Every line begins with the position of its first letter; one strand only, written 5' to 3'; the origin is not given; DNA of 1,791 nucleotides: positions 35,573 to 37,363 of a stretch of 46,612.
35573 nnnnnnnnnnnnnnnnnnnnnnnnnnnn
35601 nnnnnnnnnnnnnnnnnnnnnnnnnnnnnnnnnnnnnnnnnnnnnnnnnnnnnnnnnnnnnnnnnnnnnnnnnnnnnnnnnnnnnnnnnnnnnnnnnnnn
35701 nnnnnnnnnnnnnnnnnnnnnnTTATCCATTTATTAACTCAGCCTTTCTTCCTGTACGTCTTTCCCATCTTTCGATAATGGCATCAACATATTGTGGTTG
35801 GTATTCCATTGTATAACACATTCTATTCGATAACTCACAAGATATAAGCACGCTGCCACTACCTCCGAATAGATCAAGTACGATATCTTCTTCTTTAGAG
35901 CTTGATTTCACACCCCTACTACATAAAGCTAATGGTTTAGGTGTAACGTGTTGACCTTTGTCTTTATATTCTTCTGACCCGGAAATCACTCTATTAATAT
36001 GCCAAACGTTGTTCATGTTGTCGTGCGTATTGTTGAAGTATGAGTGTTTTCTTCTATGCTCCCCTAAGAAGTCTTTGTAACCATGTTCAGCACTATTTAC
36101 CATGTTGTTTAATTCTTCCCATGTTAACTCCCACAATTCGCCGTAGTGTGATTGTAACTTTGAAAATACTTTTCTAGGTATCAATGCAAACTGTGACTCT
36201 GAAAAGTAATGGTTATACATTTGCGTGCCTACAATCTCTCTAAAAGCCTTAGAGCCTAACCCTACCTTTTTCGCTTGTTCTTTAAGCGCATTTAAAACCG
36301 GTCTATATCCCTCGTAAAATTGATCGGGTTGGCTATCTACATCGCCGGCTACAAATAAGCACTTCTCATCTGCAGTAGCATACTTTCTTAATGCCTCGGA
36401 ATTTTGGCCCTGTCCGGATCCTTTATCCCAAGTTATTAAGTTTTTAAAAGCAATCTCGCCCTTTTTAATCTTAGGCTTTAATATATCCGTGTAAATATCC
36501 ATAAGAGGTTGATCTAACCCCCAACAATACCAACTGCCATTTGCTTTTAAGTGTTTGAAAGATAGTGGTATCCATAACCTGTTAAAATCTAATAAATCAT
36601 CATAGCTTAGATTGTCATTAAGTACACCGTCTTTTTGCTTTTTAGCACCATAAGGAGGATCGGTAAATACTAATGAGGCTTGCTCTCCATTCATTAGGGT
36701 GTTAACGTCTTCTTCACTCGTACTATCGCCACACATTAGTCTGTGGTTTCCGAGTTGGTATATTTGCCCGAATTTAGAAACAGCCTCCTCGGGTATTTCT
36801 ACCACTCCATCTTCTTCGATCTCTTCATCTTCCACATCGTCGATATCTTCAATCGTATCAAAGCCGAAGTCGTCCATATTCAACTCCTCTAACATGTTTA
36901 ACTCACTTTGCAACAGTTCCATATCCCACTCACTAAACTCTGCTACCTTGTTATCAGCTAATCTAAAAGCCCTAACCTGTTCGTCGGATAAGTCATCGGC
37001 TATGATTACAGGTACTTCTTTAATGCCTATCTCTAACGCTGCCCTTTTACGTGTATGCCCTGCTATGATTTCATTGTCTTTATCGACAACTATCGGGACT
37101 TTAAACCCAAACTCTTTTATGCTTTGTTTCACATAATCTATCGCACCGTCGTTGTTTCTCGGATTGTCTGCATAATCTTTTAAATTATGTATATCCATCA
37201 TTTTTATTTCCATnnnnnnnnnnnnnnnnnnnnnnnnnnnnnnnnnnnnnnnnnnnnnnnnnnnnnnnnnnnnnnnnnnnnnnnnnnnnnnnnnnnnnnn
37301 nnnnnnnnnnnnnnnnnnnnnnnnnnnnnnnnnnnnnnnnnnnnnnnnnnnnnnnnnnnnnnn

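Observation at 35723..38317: Tandem duplicated ParB-nuclease-domain / DNA methyltransferase fusions with divergent specificity regions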

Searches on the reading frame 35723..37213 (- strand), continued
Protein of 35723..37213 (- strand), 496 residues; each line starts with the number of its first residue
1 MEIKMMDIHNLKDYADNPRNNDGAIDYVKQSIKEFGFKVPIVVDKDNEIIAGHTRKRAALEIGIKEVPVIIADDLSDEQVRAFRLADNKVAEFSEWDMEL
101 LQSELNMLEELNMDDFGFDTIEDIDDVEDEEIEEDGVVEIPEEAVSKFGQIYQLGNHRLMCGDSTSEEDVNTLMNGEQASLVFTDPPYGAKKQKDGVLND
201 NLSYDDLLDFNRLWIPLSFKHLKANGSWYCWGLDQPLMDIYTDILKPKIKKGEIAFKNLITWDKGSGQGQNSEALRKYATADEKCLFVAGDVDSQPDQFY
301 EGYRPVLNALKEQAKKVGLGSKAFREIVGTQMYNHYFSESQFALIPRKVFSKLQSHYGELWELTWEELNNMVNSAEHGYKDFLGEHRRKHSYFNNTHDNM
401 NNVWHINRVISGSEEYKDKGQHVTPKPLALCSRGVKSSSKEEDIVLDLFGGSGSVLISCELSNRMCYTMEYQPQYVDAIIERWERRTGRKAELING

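Call 70: fold_search(model_id=the predicted structure, library=pdb)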
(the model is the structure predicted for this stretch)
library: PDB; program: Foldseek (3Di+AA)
matches with E <= 10: 972; with E <= 0.001: 100
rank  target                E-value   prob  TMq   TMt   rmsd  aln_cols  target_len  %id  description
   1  1g60_A                1.4e-11  1.00  0.31  0.61  12.0       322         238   20  Crystal Structure of Methyltransferase MboIIa (Moraxella bovis) (released 2002-05-01)
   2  9c3u_A                2.7e-11  1.00  0.37  0.70  11.8       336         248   19  Crystal structure of DNA N6-Adenine Methyltransferase M.BceJIV from Burkholderia cenocepacia in complex with duplex DN (released 2024-09-11)
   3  1g60_B                4.8e-11  1.00  0.31  0.63  10.7       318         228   20  Crystal Structure of Methyltransferase MboIIa (Moraxella bovis) (released 2002-05-01)
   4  8urk_D                6.1e-11  1.00  0.36  0.70  12.5       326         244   20  Crystal structure of DNA N6-Adenine Methyltransferase M.BceJIV from Burkholderia cenocepacia in complex with duplex DN (released 2024-09-11)
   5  8urk_A                7.2e-11  1.00  0.37  0.71  11.8       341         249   19  Crystal structure of DNA N6-Adenine Methyltransferase M.BceJIV from Burkholderia cenocepacia in complex with duplex DN (released 2024-09-11)
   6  9c3s_A                9.7e-11  1.00  0.37  0.70  11.8       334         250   18  Crystal structure of DNA N6-Adenine Methyltransferase M.BceJIV from Burkholderia cenocepacia in complex with duplex DN (released 2024-09-11)
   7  1nw8                  1.3e-10  1.00  0.32  0.55  13.2       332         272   17  Structure of L72P mutant beta class N6-adenine DNA methyltransferase RsrI (released 2003-07-29)
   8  6pbd_A                1.7e-10  1.00  0.36  0.50  12.1       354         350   15  DNA N6-Adenine Methyltransferase CcrM In Complex with Double-Stranded DNA Oligonucleotide Containing Its Recognition S (released 2019-10-23)
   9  9c3s_D                1.9e-10  1.00  0.34  0.67  12.0       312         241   20  Crystal structure of DNA N6-Adenine Methyltransferase M.BceJIV from Burkholderia cenocepacia in complex with duplex DN (released 2024-09-11)
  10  1nw6                  2.2e-10  1.00  0.34  0.59  11.1       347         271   17  Structure of the beta class N6-adenine DNA methyltransferase RsrI bound to sinefungin (released 2003-07-29)
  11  9c3s_C                2.6e-10  1.00  0.34  0.65  12.2       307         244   20  Crystal structure of DNA N6-Adenine Methyltransferase M.BceJIV from Burkholderia cenocepacia in complex with duplex DN (released 2024-09-11)
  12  9c3u_D                3.1e-10  1.00  0.35  0.70  11.7       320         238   20  Crystal structure of DNA N6-Adenine Methyltransferase M.BceJIV from Burkholderia cenocepacia in complex with duplex DN (released 2024-09-11)
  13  1eg2                  7.3e-10  1.00  0.32  0.56  13.3       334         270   18  CRYSTAL STRUCTURE OF RHODOBACTER SPHEROIDES (N6 ADENOSINE) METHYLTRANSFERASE (M.RSRI) (released 2000-10-18)
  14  9c3u_C                8.2e-10  1.00  0.35  0.71  11.6       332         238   19  Crystal structure of DNA N6-Adenine Methyltransferase M.BceJIV from Burkholderia cenocepacia in complex with duplex DN (released 2024-09-11)
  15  8s9m                  1.8e-09  1.00  0.36  0.70   7.6       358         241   14  DNA cytosine-N4 methyltransferase (residues 79-324) from the Bdelloid rotifer Adineta vaga (released 2023-08-02)
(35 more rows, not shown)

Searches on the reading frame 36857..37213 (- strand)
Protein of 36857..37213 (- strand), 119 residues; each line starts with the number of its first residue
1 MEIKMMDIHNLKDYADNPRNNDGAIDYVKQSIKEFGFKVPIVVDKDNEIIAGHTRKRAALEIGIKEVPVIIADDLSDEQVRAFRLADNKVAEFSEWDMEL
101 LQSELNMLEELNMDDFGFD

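Call 69: search_solved_structures(query=window:36857-37213:-, max_evalue=0.01, show_alignments=4)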
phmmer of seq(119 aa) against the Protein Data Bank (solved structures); distinct sequences matched with E-value up to 0.01: 10.
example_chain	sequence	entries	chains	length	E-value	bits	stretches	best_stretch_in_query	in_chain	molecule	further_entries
7bnk_A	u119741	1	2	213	4.2e-06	30.3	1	8-86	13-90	ParB family protein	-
7bnr_A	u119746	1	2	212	5.2e-06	30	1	7-86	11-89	ParB family protein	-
7o0n_A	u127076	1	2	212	7.9e-06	29.5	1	8-86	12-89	ParB family protein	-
1vz0_A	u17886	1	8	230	1.2e-05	28.8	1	23-90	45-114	Chromosome-partitioning protein Spo0J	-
6sdk_A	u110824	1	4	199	3.5e-05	27.4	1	2-92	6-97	Stage 0 sporulation protein J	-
7ng0_A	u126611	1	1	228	0.0018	21.9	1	21-92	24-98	Nucleoid occlusion protein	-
4umk_A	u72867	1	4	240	0.0018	21.8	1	21-113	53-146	PROBABLE CHROMOSOME-PARTITIONING PROTEIN PARB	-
7nfu_A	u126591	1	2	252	0.0023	21.5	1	22-92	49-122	Nucleoid occlusion protein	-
6t1f_A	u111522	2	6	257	0.0024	21.5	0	14-87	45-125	Chromosome-partitioning protein ParB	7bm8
5k5a_B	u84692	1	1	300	0.0067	20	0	20-85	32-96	ParB domain protein nuclease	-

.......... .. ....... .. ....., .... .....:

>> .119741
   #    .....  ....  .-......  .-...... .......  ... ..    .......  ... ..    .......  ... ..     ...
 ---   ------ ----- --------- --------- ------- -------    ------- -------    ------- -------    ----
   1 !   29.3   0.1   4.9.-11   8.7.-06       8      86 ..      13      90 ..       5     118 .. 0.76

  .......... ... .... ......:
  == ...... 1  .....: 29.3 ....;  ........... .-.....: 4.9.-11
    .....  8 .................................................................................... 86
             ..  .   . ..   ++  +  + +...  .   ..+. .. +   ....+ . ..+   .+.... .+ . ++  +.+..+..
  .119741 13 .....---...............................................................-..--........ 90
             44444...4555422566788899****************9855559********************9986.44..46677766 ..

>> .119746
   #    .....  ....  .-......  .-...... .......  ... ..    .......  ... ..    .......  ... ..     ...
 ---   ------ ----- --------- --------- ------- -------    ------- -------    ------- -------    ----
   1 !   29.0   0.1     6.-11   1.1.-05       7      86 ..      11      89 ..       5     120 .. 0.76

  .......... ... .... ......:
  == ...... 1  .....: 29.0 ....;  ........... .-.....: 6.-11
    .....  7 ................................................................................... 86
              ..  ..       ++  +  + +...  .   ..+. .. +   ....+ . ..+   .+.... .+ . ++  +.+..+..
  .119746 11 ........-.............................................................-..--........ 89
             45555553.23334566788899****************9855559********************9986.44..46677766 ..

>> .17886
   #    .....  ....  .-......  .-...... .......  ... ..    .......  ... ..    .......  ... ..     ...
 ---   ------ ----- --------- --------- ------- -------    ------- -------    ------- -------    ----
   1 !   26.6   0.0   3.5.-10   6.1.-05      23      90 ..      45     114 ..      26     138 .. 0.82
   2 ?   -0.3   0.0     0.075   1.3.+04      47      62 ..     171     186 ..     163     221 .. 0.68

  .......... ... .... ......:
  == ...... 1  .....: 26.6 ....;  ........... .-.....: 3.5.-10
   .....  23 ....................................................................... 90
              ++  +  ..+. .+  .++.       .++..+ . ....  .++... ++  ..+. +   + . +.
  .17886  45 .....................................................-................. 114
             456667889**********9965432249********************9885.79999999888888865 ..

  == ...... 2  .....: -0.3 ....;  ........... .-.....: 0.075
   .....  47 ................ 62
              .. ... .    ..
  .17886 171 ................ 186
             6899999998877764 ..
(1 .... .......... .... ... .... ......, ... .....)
